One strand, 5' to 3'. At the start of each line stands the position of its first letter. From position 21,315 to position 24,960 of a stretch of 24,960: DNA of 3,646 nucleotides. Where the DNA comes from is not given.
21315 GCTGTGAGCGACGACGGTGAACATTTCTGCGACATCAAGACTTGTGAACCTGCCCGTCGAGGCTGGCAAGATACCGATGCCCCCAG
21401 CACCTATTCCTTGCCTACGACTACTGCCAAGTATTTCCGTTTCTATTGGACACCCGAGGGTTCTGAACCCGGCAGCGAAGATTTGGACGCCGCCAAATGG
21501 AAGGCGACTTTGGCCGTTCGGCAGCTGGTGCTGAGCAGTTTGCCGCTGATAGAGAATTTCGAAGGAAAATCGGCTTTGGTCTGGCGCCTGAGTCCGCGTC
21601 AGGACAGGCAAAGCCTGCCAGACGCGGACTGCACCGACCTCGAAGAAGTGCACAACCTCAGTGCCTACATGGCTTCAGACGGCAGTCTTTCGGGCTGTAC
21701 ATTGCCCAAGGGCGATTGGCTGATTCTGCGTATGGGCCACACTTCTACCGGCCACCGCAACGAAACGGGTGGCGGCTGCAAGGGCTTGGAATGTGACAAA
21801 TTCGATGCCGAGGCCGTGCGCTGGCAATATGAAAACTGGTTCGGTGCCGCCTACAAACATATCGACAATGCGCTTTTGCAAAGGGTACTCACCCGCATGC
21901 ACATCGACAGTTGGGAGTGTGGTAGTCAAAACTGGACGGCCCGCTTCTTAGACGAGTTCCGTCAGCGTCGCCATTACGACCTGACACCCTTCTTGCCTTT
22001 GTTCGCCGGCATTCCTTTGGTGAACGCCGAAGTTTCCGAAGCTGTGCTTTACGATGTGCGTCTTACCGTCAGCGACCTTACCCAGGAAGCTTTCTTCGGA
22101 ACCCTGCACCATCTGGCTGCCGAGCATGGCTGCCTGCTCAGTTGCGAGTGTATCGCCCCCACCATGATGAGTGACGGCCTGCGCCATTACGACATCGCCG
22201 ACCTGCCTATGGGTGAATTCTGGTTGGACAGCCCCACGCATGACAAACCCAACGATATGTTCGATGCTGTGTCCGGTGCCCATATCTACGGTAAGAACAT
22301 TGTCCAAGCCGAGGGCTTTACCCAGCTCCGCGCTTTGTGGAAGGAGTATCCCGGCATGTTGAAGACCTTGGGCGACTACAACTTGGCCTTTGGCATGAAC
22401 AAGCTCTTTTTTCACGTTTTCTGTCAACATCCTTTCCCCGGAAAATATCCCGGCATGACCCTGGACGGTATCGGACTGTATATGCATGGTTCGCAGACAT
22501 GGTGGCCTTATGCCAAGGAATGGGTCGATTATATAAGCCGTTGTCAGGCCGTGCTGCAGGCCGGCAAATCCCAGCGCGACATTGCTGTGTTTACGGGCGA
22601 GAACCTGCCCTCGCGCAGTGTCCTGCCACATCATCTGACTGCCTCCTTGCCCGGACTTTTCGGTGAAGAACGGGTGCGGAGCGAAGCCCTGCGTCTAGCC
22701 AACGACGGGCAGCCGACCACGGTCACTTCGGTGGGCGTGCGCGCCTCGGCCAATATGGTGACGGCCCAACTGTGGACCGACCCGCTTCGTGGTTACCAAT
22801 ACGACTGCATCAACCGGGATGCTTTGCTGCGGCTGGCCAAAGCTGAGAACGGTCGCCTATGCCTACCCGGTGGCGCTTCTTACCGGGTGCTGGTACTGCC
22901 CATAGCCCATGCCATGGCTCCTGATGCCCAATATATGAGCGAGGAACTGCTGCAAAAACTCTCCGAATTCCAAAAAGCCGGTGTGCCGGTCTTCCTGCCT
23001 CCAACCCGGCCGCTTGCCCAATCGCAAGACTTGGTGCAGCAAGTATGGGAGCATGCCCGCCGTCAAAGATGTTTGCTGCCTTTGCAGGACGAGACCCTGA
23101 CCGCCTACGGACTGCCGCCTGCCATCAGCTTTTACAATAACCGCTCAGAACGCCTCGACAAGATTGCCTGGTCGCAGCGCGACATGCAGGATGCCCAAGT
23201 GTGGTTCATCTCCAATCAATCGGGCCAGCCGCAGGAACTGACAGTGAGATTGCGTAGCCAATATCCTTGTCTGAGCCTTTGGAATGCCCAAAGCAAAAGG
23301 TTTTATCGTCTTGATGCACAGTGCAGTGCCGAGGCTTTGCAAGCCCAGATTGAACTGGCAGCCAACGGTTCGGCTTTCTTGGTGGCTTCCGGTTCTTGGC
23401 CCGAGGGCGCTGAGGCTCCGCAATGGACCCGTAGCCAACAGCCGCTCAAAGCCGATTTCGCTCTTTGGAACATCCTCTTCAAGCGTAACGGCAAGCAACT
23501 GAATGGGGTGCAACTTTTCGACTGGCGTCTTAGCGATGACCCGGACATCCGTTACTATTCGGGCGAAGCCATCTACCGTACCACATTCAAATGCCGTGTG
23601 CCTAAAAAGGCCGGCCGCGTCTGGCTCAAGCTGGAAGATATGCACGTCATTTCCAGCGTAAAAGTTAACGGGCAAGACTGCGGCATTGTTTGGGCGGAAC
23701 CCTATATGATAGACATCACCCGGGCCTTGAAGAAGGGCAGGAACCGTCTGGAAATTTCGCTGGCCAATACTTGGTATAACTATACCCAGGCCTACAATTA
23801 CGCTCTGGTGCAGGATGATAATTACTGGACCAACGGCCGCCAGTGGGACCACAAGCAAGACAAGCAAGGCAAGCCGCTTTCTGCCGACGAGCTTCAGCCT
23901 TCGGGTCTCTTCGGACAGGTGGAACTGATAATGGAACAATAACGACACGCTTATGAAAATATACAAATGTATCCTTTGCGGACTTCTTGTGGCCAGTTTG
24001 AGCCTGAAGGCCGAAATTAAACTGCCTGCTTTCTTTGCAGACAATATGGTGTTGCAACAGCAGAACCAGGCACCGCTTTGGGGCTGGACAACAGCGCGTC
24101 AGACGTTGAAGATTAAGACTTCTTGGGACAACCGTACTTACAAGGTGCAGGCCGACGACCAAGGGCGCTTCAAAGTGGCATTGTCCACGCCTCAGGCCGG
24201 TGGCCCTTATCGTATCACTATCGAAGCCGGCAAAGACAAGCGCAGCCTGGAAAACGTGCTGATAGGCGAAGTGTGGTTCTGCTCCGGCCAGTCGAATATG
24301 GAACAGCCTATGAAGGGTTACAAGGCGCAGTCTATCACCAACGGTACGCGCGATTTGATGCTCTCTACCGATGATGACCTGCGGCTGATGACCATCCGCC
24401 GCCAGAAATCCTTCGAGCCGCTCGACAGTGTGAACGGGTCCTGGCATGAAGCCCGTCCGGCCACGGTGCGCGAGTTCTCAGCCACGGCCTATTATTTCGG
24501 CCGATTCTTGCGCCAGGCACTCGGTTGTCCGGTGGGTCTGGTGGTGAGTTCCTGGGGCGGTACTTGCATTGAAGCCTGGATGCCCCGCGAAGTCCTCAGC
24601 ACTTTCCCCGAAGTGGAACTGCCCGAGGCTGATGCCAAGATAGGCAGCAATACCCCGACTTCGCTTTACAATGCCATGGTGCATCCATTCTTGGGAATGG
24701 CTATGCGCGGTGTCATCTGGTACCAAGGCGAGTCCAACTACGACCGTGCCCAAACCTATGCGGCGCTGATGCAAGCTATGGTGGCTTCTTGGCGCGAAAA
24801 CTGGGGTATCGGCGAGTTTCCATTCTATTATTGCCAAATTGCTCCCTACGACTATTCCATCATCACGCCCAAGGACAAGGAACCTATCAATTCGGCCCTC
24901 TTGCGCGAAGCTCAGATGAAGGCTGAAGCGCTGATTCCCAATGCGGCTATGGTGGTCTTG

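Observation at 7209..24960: Compact RG-II disassembly operon dominated by side-chain-B enzymes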

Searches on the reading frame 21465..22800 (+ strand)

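Call 61: search_solved_structures(query=window:21465-22800:+, max_evalue=1e-20, show_alignments=1)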
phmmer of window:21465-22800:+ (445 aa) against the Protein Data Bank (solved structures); distinct sequences matched with E-value up to 1e-20: 3.
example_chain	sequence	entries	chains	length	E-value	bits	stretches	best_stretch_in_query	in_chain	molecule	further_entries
5mqm_A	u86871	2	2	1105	7.9e-170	568.5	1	1-444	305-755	Glycosyl hydrolases family 2, sugar binding domain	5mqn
5mwk_A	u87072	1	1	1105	2.1e-169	567.1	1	1-444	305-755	Glycoside hydrolase family 2, sugar binding protein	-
6q2f_A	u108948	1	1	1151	2.3e-54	187.8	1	17-421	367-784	Glycoside hydrolase family protein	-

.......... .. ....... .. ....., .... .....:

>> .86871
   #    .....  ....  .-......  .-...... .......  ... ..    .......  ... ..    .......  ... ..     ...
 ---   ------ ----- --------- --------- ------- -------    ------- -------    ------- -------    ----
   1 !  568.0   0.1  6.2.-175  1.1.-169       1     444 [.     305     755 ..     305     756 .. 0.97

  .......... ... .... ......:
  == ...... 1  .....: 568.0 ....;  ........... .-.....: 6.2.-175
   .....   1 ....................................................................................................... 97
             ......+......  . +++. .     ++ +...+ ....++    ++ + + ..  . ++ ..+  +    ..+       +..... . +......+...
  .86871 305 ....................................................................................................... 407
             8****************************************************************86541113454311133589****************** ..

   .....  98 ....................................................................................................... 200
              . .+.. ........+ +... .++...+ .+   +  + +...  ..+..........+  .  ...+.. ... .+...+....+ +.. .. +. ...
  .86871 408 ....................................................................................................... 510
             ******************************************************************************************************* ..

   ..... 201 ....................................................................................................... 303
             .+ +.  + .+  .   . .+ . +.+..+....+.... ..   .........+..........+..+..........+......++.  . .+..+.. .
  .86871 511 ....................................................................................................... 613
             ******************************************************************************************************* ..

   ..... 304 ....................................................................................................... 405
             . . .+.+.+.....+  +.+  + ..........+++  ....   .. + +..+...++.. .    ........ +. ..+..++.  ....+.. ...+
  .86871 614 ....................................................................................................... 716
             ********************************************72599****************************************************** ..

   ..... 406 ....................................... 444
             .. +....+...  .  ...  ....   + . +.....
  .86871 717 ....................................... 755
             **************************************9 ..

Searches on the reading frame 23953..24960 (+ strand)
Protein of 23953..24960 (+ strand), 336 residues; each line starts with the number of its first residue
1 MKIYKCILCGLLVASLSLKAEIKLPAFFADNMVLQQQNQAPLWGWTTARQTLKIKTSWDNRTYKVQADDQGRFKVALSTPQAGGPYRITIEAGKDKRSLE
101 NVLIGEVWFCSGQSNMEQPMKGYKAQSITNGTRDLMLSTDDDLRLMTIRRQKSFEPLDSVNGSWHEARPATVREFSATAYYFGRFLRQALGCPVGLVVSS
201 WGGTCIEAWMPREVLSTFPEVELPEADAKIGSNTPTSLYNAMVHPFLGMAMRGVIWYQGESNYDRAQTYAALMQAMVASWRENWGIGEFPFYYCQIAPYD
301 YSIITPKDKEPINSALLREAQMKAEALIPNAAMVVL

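Call 6: search_protein_families(library=pfam, proteins=[window:23953-24960:+], max_evalue=0.001)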
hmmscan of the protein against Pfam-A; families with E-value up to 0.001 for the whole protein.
window:23953-24960:+ (336 aa): 1 family
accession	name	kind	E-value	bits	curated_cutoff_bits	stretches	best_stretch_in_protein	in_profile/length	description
PF03629.24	SASA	-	1e-17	65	24.8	1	106-334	3-194/226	Carbohydrate esterase, sialic acid-specific acetylesterase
